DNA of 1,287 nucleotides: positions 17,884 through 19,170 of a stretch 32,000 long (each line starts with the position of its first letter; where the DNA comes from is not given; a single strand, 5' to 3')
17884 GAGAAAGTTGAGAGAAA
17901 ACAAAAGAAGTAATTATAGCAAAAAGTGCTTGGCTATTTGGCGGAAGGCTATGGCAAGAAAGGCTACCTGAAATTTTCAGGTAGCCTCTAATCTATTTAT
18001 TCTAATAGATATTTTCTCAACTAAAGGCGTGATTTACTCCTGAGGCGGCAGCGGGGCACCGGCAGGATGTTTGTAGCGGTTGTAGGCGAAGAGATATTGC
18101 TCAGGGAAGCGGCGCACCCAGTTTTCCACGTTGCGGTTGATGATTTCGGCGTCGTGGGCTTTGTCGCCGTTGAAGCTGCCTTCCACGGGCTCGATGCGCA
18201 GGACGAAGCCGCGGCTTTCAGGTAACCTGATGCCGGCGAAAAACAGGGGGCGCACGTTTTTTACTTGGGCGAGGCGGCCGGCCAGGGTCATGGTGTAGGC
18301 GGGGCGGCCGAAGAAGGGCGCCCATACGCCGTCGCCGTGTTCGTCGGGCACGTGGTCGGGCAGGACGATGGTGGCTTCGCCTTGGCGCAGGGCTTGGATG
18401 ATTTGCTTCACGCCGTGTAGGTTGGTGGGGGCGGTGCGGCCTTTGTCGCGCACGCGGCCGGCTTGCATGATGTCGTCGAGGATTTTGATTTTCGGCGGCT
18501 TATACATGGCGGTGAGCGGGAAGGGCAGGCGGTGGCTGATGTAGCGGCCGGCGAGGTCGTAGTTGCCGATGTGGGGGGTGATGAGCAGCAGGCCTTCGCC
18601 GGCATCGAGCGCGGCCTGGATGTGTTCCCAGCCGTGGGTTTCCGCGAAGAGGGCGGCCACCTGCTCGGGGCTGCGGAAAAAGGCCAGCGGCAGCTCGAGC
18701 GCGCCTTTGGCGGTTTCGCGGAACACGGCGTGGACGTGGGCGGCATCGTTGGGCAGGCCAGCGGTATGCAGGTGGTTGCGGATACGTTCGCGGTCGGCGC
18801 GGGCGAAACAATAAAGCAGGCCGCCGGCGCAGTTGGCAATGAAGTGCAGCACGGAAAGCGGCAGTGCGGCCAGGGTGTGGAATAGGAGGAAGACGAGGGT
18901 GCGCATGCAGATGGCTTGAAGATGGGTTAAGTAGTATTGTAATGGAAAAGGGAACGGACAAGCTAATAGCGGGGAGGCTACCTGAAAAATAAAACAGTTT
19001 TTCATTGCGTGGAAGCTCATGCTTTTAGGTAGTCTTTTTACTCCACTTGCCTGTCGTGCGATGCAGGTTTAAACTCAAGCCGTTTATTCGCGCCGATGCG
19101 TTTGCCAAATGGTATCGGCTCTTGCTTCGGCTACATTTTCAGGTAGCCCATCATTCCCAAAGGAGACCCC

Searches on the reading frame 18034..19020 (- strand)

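Call 49: search_protein_families(library=pfam, proteins=[window:18034-19020:-], max_evalue=0.001)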
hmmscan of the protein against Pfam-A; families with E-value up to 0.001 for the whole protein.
window:18034-19020:- (328 aa): 1 family
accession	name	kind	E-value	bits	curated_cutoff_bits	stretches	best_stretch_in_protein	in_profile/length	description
PF03279.18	Lip_A_acyltrans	-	3.2e-34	118.9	22.3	1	35-317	12-294/295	Bacterial lipid A biosynthesis acyltransferase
